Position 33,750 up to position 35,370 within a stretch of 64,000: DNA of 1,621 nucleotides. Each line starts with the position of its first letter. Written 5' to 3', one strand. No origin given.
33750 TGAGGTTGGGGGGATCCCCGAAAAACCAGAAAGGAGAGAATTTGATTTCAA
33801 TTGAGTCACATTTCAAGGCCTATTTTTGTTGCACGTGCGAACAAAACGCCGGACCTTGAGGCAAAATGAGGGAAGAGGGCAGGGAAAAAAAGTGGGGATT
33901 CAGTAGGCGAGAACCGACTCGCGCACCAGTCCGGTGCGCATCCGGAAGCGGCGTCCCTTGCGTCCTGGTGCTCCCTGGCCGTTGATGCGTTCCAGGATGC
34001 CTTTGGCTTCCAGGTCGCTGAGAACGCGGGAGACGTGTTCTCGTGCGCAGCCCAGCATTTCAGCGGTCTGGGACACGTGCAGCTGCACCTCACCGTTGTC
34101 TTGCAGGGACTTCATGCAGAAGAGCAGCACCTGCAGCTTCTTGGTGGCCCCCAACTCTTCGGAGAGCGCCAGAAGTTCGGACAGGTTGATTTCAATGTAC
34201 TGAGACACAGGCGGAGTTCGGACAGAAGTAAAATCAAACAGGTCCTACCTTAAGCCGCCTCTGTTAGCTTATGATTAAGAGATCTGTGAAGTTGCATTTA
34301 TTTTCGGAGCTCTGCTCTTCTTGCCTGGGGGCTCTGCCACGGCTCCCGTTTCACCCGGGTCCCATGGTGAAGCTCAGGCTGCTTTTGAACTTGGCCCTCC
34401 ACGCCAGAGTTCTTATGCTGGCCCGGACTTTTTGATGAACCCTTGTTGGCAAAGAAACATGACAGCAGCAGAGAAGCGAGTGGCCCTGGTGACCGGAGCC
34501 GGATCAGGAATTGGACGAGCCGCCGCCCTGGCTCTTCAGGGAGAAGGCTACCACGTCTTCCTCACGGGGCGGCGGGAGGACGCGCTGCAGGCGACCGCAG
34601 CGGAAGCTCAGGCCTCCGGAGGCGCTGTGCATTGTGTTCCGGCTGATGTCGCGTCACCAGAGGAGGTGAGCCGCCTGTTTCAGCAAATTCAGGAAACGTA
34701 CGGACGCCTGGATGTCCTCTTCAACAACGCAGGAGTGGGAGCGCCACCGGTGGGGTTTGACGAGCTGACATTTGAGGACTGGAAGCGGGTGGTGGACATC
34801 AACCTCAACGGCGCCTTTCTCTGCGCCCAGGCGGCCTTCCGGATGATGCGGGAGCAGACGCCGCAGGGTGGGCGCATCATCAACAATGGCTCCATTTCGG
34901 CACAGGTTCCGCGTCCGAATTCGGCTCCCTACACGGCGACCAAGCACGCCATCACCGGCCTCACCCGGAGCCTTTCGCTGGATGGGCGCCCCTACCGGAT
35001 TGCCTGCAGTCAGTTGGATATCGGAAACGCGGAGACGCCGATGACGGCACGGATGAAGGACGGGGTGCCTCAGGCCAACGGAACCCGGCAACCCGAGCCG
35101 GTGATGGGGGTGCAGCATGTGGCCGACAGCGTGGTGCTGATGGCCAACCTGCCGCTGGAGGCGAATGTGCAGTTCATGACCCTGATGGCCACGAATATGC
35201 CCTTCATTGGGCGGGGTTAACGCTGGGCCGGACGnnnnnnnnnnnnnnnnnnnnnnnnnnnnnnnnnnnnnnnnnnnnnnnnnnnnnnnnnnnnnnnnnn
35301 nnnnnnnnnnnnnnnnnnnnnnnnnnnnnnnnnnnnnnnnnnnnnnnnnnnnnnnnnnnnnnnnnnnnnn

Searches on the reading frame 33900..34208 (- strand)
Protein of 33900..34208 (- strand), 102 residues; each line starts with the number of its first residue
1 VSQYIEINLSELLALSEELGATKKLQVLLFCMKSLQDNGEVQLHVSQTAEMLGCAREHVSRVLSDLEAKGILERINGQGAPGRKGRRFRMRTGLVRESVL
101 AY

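Call 36: search_protein_families(library=pfam, proteins=[window:33900-34208:-], max_evalue=0.00001)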
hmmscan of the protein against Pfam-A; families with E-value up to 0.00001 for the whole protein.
window:33900-34208:- (102 aa): 2 families
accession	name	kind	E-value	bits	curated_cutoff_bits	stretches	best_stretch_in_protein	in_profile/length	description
PF13545.12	HTH_Crp_2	-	5e-09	36.4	27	1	37-74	15-55/70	Crp-like helix-turn-helix domain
PF00325.26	Crp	-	2.1e-07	31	21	1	49-71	9-31/32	Bacterial regulatory proteins, crp family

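Call 42: search_protein_families(library=pfam, proteins=[window:33900-34208:-], max_evalue=0.01)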
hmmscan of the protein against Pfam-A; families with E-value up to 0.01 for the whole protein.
window:33900-34208:- (102 aa): 11 families
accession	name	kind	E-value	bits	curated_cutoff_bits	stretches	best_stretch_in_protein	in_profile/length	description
PF13545.12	HTH_Crp_2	-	5e-09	36.4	27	1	37-74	15-55/70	Crp-like helix-turn-helix domain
PF00325.26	Crp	-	2.1e-07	31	21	1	49-71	9-31/32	Bacterial regulatory proteins, crp family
PF22979.2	HTH_69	-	0.00014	22.1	27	1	43-76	27-60/69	Winged helix-turn-helix domain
PF00392.27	GntR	-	0.00074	19.6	27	1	43-80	24-62/64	Bacterial regulatory proteins, gntR family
PF01978.25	TrmB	-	0.0017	18.6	25.6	1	43-78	23-58/68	Sugar-specific transcriptional regulator TrmB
PF13551.12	HTH_29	-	0.0018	18.7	28.1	1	44-84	14-53/64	Winged helix-turn helix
PF02082.26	Rrf2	-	0.0019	18.8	30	1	22-79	2-60/132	Iron-dependent Transcriptional regulator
PF01047.28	MarR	-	0.0023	18.2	24.6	1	30-74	7-49/59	MarR family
PF25213.1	HVO_A0261_N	-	0.004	17.4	35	1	47-78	29-60/86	HVO_A0261 N-terminal domain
PF13384.12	HTH_23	-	0.0075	16.5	24.6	0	42-71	17-46/50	Homeodomain-like domain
PF13518.12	HTH_28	-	0.0083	16.6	25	0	42-71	12-41/52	Helix-turn-helix domain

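Call 47: search_protein_families(library=ncbifam, proteins=[window:33900-34208:-])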
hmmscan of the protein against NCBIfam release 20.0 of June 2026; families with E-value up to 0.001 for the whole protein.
window:33900-34208:- (102 aa): 2 families
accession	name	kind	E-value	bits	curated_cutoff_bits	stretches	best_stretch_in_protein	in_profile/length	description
TIGR02018.2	his_ut_repres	equivalog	0.00016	21.2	220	1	49-80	30-61/226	histidine utilization transcriptional repressor HutC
TIGR01884.1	cas_HTH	subfamily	0.00079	18.9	60.2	1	8-78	129-192/202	CRISPR-associated CARF protein Csa3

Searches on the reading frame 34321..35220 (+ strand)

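Call 36: search_protein_families(library=pfam, proteins=[window:34321-35220:+], max_evalue=0.00001)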
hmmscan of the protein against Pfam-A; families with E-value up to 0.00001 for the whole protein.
window:34321-35220:+ (299 aa): 3 families
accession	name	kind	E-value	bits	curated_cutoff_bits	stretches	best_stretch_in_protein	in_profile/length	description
PF00106.31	adh_short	-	5.2e-54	183.1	26.6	1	53-246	1-191/195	short chain dehydrogenase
PF13561.12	adh_short_C2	-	2.7e-42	145.4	27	1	59-274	1-216/236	Enoyl-(Acyl carrier protein) reductase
PF08659.16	KR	-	2.2e-13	51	22.6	1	55-222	3-167/180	KR domain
